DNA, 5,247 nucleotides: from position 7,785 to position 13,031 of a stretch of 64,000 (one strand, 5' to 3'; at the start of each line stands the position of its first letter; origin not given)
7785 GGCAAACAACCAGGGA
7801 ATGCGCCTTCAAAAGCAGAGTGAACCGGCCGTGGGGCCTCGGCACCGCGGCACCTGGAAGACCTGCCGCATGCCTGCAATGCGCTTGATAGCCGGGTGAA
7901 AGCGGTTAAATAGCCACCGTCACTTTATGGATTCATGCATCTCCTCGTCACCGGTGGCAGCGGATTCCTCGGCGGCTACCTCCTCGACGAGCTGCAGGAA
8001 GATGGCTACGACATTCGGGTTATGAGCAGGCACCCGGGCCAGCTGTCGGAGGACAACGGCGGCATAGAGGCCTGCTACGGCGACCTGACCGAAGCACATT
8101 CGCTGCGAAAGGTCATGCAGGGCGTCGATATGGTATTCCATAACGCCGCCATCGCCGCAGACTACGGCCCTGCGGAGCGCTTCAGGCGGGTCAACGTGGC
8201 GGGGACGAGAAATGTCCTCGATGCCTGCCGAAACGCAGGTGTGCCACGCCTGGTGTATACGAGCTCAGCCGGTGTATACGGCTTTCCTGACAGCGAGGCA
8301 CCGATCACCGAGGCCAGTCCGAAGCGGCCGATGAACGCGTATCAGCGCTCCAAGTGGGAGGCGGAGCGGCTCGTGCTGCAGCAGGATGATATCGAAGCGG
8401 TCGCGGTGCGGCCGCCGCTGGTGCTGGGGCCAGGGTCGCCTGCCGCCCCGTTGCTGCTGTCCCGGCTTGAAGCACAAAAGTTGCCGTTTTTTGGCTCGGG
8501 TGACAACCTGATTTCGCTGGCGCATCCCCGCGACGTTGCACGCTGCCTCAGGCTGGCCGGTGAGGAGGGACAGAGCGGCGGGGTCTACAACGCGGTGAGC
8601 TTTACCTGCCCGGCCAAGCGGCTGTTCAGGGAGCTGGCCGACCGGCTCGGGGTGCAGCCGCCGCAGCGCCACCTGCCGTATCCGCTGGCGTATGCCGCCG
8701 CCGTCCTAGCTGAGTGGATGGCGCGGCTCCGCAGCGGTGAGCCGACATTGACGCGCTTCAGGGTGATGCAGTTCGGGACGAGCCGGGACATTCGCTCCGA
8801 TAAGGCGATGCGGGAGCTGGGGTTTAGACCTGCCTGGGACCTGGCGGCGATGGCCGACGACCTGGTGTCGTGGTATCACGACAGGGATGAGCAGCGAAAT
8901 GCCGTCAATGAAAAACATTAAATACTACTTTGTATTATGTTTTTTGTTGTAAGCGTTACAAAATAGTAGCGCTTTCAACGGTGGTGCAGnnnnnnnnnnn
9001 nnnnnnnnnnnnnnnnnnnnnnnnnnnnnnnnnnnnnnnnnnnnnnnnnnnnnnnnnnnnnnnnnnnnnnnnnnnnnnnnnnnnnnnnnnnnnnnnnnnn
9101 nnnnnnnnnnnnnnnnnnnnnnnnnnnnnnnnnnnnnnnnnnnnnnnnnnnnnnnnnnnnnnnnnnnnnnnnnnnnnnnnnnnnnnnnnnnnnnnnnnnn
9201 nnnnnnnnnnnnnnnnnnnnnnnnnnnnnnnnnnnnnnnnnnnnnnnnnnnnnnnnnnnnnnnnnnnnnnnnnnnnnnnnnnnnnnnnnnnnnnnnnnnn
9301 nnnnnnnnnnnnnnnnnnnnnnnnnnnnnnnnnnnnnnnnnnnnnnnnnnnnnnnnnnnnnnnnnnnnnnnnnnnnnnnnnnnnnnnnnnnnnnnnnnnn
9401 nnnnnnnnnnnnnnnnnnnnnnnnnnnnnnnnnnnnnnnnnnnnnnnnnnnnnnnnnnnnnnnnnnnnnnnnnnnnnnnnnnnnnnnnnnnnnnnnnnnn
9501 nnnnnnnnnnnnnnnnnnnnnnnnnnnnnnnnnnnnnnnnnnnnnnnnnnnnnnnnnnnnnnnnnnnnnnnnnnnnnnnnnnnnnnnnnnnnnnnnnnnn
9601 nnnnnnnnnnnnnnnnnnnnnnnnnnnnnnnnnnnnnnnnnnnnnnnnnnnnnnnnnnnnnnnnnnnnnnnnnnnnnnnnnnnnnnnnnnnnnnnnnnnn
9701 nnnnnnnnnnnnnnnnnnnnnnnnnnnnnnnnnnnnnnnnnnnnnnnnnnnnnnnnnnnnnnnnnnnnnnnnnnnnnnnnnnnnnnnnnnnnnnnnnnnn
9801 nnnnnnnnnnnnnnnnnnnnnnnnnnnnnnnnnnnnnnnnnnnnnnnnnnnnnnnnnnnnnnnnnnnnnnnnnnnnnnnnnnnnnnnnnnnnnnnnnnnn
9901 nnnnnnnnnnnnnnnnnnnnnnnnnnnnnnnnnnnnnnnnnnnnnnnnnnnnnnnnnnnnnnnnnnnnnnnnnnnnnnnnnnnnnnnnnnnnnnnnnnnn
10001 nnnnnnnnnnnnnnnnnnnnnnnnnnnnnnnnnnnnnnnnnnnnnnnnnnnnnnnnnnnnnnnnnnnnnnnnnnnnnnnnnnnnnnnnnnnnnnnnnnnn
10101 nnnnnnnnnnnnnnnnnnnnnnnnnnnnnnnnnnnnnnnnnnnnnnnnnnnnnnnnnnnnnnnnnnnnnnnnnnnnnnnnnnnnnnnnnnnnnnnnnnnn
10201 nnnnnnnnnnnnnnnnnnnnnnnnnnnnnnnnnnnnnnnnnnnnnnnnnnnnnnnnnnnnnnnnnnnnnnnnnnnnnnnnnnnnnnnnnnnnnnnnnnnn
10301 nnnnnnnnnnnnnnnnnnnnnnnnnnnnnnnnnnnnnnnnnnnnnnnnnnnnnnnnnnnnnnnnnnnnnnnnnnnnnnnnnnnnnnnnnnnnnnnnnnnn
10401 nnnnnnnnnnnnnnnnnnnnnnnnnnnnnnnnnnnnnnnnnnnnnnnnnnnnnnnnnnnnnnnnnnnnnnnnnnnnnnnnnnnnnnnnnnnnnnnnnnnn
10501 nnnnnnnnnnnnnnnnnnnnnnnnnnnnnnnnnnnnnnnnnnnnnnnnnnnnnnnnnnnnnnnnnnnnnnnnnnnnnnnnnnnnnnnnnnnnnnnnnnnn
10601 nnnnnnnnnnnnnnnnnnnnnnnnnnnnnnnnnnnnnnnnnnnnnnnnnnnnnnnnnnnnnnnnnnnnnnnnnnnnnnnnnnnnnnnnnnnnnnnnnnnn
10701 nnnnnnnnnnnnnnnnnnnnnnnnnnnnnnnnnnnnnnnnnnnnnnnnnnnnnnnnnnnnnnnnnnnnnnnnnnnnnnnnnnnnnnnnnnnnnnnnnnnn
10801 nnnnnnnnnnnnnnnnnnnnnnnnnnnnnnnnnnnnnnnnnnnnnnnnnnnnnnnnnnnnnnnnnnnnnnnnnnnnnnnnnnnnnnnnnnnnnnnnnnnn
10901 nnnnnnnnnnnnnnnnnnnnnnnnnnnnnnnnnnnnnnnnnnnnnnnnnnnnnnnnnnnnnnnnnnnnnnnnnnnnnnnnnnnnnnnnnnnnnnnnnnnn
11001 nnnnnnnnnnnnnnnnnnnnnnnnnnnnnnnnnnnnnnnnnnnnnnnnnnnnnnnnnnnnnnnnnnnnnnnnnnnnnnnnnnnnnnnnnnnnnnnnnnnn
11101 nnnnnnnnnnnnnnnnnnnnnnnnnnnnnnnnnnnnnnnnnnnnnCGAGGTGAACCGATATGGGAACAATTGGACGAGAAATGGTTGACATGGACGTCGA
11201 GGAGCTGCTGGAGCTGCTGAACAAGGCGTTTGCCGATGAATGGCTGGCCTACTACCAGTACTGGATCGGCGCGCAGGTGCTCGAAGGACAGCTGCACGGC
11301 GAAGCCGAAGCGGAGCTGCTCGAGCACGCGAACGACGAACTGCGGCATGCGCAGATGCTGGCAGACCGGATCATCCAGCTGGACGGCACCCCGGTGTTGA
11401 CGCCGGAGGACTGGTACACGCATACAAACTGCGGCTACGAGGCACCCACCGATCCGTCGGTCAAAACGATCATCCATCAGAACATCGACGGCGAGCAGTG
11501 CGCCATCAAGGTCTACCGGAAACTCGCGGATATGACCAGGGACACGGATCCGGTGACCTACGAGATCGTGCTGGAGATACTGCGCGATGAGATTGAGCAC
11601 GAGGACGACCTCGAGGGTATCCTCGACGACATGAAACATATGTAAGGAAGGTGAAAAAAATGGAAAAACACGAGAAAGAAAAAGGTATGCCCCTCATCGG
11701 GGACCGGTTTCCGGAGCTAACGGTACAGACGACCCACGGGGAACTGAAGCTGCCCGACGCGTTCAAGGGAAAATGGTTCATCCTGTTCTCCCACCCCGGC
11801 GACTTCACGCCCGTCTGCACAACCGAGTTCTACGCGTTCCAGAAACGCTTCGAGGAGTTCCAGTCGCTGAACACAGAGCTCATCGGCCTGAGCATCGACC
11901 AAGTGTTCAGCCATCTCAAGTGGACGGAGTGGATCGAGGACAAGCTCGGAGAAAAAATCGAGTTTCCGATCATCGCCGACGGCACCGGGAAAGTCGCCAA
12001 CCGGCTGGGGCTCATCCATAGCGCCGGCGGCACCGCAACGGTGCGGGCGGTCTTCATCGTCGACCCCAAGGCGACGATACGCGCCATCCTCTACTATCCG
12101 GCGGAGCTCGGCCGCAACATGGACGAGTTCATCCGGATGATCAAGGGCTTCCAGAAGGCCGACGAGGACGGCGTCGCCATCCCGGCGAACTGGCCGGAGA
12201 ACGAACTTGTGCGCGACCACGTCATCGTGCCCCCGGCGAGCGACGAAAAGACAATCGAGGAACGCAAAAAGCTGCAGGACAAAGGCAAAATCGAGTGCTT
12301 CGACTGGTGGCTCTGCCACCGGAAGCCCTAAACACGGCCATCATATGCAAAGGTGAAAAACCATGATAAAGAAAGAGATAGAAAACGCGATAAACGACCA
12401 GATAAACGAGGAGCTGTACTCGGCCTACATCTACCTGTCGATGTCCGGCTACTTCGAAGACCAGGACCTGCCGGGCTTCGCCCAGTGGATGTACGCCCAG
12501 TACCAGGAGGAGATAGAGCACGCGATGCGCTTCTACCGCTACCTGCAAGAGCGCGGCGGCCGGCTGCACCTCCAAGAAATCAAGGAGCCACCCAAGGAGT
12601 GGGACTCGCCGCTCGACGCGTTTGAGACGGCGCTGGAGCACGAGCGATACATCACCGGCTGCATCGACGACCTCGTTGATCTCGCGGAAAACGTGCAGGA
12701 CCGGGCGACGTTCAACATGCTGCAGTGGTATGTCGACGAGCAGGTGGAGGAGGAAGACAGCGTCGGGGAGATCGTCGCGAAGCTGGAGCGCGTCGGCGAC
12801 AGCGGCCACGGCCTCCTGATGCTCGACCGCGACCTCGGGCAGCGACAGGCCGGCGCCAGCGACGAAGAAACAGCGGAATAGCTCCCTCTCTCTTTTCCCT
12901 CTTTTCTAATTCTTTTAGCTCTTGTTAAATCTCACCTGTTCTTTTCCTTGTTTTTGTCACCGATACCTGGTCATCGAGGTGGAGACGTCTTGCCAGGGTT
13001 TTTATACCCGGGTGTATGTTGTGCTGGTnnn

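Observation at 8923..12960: Complete oxygen/iron-stress operon led by a Fur/PerR-family regulator in an apparent strict anaerobe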

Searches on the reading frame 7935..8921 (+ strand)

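Call 3: search_protein_families(library=pfam, proteins=[window:7935-8921:+], max_evalue=0.01)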
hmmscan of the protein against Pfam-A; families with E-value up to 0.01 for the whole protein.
window:7935-8921:+ (328 aa): 8 families
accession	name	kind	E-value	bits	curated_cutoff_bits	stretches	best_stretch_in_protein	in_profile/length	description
PF01370.27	Epimerase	-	1.6e-40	139.5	20.9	1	4-219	2-238/240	NAD dependent epimerase/dehydratase family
PF01073.25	3Beta_HSD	-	2.9e-31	109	22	1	4-191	1-209/280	3-beta hydroxysteroid dehydrogenase/isomerase family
PF13460.12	NAD_binding_10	-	3.1e-23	83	27.2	1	7-162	1-145/184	NAD(P)H-binding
PF16363.11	GDP_Man_Dehyd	-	3.7e-21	76.4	27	1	4-148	1-165/332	GDP-mannose 4,6 dehydratase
PF07993.18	NAD_binding_4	-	2.9e-20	72.9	20.1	1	54-165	79-209/258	Male sterility protein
PF04321.23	RmlD_sub_bind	-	9.5e-17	61.4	27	1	1-181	1-169/287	RmlD substrate binding domain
PF05368.20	NmrA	-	6.8e-11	42.7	27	1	3-110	5-106/298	NmrA-like family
PF02719.21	Polysacc_synt_2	-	3.8e-08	33.3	20.2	1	4-111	2-128/293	Polysaccharide biosynthesis protein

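Call 4: search_protein_families(library=ncbifam, proteins=[window:7935-8921:+], max_evalue=0.01)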
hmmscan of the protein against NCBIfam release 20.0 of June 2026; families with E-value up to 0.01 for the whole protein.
window:7935-8921:+ (328 aa): 33 families (the best 25 are shown)
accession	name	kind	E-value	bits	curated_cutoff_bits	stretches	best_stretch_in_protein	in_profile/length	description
TIGR03466.1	HpnA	hypoth_equivalog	1e-49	169.2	367.65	1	2-317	2-324/327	hopanoid-associated sugar epimerase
NF042422.1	oxyalk_red_OleD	equivalog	1.3e-47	162.8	580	1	1-303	1-317/329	2-alkyl-3-oxoalkanoate reductase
NF042423.1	oxyalk_red_Shew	equivalog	1.4e-38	132.8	580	1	2-300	10-321/331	2-alkyl-3-oxoalkanoate reductase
NF052578.1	StrlDmthSdmBMthl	equivalog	8.1e-27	94.8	600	1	1-317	1-325/328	sterol demethylase protein SdmB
TIGR04180.1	EDH_00030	hypoth_equivalog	6.1e-23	81.3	475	1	4-149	2-158/297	NAD-dependent 4,6-dehydratase LegB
TIGR01746.1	Thioester-redct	subfamily_domain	6.7e-21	74.9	213.35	1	3-165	2-197/371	thioester reductase domain-containing protein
TIGR01777.1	yfcH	hypoth_equivalog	2.4e-20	73.3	207.35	1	4-265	2-265/292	TIGR01777 family oxidoreductase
TIGR01179.1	galE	equivalog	6.6e-20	71.2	262.3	1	3-152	2-161/332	UDP-glucose 4-epimerase GalE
NF004520.0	PRK05865.1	equivalog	3e-16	58.5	1509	1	1-239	1-199/854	sugar epimerase family protein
TIGR02197.1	heptose_epim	equivalog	1.1e-15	57.7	274.6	1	3-149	1-151/316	ADP-glyceromanno-heptose 6-epimerase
NF043036.1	ErythonDh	equivalog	1.2e-15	57.6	325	1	1-169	1-186/321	D-erythronate dehydrogenase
TIGR01181.1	dTDP_gluc_dehyt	equivalog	3.2e-15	56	365.1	1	3-319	2-316/321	dTDP-glucose 4,6-dehydratase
NF058621.1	DiazavRedAvaA7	equivalog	1.4e-14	54.4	400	1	1-263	1-269/304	3-diazoavenalumate denitrifying reductase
NF005539.0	PRK07201.1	equivalog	4.6e-13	48.8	549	1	1-166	1-180/657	SDR family oxidoreductase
NF041293.1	G6PDh_Azf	equivalog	7.4e-13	48.5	400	1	3-116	5-120/252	NAD-dependent glucose-6-phosphate dehydrogenase Azf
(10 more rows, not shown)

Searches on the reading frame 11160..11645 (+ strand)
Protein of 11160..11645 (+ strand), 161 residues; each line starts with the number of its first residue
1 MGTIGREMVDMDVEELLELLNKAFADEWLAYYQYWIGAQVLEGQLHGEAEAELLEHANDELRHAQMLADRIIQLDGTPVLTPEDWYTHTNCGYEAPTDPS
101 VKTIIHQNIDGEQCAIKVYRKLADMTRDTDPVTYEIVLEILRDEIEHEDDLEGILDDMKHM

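Call 3: search_protein_families(library=pfam, proteins=[window:11160-11645:+], max_evalue=0.01)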
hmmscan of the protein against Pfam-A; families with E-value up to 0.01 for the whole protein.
window:11160-11645:+ (161 aa): 3 families
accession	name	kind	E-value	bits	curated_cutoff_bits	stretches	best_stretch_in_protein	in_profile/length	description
PF00210.30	Ferritin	-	3.6e-27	95.5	24.5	1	18-160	2-141/142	Ferritin-like domain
PF02915.23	Rubrerythrin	-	6.3e-09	36.8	22.8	2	105-159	3-57/137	Rubrerythrin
PF03232.19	COQ7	-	0.00084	19.4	23.5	0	101-155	3-56/169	Ubiquinone biosynthesis protein COQ7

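Call 4: search_protein_families(library=ncbifam, proteins=[window:11160-11645:+], max_evalue=0.01)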
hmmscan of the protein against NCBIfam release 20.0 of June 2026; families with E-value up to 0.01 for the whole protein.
window:11160-11645:+ (161 aa): 5 families
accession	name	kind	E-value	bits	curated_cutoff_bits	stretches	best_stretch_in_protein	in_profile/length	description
NF009990.0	PRK13456.1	equivalog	4.6e-24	85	158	1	7-152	11-161/188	DNA protection protein DPS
NF040955.1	Arch_DPS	equivalog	7.9e-23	81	250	1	10-155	12-159/177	DNA protection during starvation protein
NF041388.1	DNAstvprot_Halo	equivalog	7.7e-08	32.4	170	1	12-157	20-166/171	DNA starvation/stationary phase protection protein DpsA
TIGR00754.1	bfr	equivalog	9.4e-08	32.2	125.55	1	15-159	6-142/157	bacterioferritin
NF052461.1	DNAProtecDpsACyan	equivalog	0.00032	20.4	300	1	14-125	26-137/176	DNA starvation/stress protection protein DpsA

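Call 30: search_solved_structures(query=window:11160-11645:+, show_alignments=1, max_evalue=0.001)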
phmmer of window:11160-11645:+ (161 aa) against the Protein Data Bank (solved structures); distinct sequences matched with E-value up to 0.001: 37.
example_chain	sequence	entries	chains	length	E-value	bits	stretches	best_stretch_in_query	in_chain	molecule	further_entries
2vzb_A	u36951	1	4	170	9.3e-43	149.3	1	11-160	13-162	PUTATIVE BACTERIOFERRITIN-RELATED PROTEIN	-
8w1d_A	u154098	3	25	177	8.3e-22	81.2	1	10-158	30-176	DPS-LIKE PROTEIN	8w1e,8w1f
7stw_A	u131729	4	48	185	2.1e-20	76.6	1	8-155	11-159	DNA protection during starvation protein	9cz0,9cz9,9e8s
9cz8_A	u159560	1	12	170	9.3e-20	74.5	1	11-155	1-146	DNA protection during starvation protein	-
2clb_A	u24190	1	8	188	2.4e-15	60.1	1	7-149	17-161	DPS-LIKE PROTEIN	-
1nf4_A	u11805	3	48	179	9.9e-08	35.4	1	15-156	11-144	bacterioferritin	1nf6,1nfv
4cvt_A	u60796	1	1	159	1.2e-06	31.9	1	16-158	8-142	BACTERIOFERRITIN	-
4cvs_A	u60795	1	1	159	1.3e-06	31.8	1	16-158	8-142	BACTERIOFERRITIN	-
9qq4_A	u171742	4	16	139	1.4e-06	31.7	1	15-155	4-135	Bacterioferritin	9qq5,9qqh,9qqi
4cvp_A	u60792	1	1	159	1.8e-06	31.3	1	16-158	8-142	BACTERIOFERRITIN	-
1jgc_A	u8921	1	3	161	2.4e-06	30.9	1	15-153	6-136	bacterioferritin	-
7y6f_A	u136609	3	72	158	4.3e-06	30.1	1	15-157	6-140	Bacterioferritin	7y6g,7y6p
3uof_A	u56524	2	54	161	4.6e-06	30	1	15-78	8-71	Bacterioferritin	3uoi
2wtl_A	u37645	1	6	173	5.1e-06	29.8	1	15-78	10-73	BACTERIOFERRITIN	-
8jax_A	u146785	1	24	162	5.1e-06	29.8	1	15-157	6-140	Bacterioferritin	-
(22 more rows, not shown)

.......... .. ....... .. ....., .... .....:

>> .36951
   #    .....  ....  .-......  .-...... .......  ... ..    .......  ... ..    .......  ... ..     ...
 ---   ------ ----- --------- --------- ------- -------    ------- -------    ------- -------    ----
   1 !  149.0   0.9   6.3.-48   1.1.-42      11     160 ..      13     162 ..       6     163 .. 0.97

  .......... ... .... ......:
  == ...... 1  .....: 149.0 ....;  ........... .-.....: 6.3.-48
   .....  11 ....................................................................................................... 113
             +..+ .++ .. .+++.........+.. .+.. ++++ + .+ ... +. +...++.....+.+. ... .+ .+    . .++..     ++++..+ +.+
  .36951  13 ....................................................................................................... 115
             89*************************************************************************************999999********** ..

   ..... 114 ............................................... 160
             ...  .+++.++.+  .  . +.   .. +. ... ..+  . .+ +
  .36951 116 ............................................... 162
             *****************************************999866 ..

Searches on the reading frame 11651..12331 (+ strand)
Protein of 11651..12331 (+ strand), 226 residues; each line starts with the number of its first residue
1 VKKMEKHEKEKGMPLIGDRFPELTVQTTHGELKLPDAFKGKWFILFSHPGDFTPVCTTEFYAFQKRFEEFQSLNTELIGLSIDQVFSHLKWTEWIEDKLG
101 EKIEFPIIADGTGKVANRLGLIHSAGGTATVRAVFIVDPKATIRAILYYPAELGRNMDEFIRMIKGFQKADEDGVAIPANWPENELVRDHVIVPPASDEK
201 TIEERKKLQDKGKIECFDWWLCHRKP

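Call 3: search_protein_families(library=pfam, proteins=[window:11651-12331:+], max_evalue=0.01)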
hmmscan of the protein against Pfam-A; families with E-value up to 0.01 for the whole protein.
window:11651-12331:+ (226 aa): 3 families
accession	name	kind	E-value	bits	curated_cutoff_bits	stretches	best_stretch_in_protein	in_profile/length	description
PF00578.27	AhpC-TSA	-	2.5e-32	111.9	26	1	16-145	1-123/124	AhpC/TSA family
PF08534.16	Redoxin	-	4.5e-14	52.9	26.6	1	17-145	3-130/148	Redoxin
PF10417.14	1-cysPrx_C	-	9.6e-09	35.5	21.1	1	166-206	1-39/41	C-terminal domain of 1-Cys peroxiredoxin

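Call 4: search_protein_families(library=ncbifam, proteins=[window:11651-12331:+], max_evalue=0.01)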
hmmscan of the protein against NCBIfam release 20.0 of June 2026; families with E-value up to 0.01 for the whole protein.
window:11651-12331:+ (226 aa): 11 families
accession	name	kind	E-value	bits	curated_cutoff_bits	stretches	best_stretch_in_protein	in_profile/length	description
NF009668.0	PRK13189.1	equivalog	8.8e-106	352.1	211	1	8-225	4-221/224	peroxiredoxin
NF009670.0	PRK13191.1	equivalog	1.1e-93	312.7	374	1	9-224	2-210/215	putative peroxiredoxin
NF010122.0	PRK13599.1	equivalog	6.5e-91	303.6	456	1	10-224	3-217/220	peroxiredoxin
NF009669.0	PRK13190.1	equivalog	7.2e-64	214.7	261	1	16-210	5-193/203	putative peroxiredoxin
NF040737.1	peroxi_PrxU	equivalog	1.2e-32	113.5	270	1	5-183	27-210/233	thioredoxin-dependent peroxiredoxin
TIGR03137.1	AhpC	equivalog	7.1e-28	97.6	272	1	35-185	26-174/187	alkyl hydroperoxide reductase subunit C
NF011576.0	PRK15000.1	subfamily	7.8e-25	87.7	301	1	38-183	32-177/200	peroxiredoxin C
NF053650.1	PerredPrxQDein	equivalog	3.4e-09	36.8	260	1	20-141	1-120/148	thioredoxin-dependent peroxiredoxin PrxQ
NF006960.0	PRK09437.1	equivalog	2.2e-07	30.9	140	1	16-122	6-106/156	thioredoxin-dependent thiol peroxidase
NF002854.0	PRK03147.1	subfamily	0.0001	22.3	170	1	10-146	32-155/176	thiol-disulfide oxidoreductase ResA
NF001808.0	PRK00522.1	equivalog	0.00052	19.5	123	1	13-142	17-142/167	thiol peroxidase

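Call 48: search_solved_structures(query=window:11660-12331:+, max_evalue=1e-40, show_alignments=1)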
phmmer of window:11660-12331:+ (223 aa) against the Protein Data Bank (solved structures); distinct sequences matched with E-value up to 1e-40: 26.
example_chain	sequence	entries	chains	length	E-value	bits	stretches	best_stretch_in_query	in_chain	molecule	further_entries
6itz_A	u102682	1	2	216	6.6e-90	304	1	11-222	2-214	Peroxiredoxin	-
3w6g_A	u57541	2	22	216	6.3e-88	297.5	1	11-222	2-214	Probable peroxiredoxin | Peroxiredoxin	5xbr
6iu0_A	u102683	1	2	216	1.1e-85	290.2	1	11-222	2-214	Peroxiredoxin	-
8hla_A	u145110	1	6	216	1.3e-84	286.7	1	11-222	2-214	Peroxiredoxin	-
8hh0_A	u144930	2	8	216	1.3e-84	286.7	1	11-222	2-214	Peroxiredoxin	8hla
6q5v_A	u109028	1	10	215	5.1e-84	284.7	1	8-221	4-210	Peroxiredoxin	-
6iu1_A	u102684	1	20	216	1.1e-83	283.7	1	11-222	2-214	Peroxiredoxin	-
5xbq_A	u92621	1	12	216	3.7e-83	281.9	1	11-222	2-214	Peroxiredoxin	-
2cv4_A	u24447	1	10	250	1.2e-79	270.5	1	10-221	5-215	peroxiredoxin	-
3a5w_A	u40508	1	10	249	1.2e-79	270.4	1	10-221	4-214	Probable peroxiredoxin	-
2e2g_A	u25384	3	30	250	2.9e-78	265.9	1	10-221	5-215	Probable peroxiredoxin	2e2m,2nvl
1x0r_A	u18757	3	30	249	3.1e-78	265.8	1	10-221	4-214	Probable peroxiredoxin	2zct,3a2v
3a2w_A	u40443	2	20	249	3.1e-78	265.8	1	10-221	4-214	Probable peroxiredoxin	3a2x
6krk_A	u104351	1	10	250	1.2e-75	257.4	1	10-219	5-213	Peroxiredoxin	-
7cqj_A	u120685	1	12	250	7.9e-75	254.7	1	10-219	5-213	Peroxiredoxin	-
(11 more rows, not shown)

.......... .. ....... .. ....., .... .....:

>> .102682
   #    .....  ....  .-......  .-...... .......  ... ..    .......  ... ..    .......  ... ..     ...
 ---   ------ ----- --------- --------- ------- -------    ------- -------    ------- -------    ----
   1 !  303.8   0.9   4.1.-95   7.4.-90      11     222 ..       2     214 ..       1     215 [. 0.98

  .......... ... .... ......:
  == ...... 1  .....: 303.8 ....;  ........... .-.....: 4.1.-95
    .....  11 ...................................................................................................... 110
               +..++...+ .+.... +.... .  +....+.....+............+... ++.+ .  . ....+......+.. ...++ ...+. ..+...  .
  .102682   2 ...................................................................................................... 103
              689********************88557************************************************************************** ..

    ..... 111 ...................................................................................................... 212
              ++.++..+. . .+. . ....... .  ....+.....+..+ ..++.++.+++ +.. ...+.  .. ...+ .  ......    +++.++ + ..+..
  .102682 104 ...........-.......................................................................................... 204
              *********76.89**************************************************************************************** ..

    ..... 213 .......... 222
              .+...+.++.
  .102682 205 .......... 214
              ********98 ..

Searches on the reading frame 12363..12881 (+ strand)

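Call 3: search_protein_families(library=pfam, proteins=[window:12363-12881:+], max_evalue=0.01)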
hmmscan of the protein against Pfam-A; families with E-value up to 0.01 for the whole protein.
window:12363-12881:+ (172 aa): 2 families
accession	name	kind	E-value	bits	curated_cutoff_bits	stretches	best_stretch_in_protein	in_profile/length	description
PF00210.30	Ferritin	-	9.3e-46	155.7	24.5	1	8-144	2-142/142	Ferritin-like domain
PF02915.23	Rubrerythrin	-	0.0093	16.8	22.8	0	14-123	7-122/137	Rubrerythrin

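Call 4: search_protein_families(library=ncbifam, proteins=[window:12363-12881:+], max_evalue=0.01)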
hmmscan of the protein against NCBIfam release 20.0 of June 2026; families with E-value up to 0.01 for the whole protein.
window:12363-12881:+ (172 aa): 2 families
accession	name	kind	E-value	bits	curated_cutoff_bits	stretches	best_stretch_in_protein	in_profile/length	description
NF007638.0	PRK10304.1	equivalog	4.7e-32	111.2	178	1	1-159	1-159/165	non-heme ferritin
NF011597.0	PRK15022.1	equivalog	2.2e-14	53.6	154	1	7-130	7-130/167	non-heme ferritin-like protein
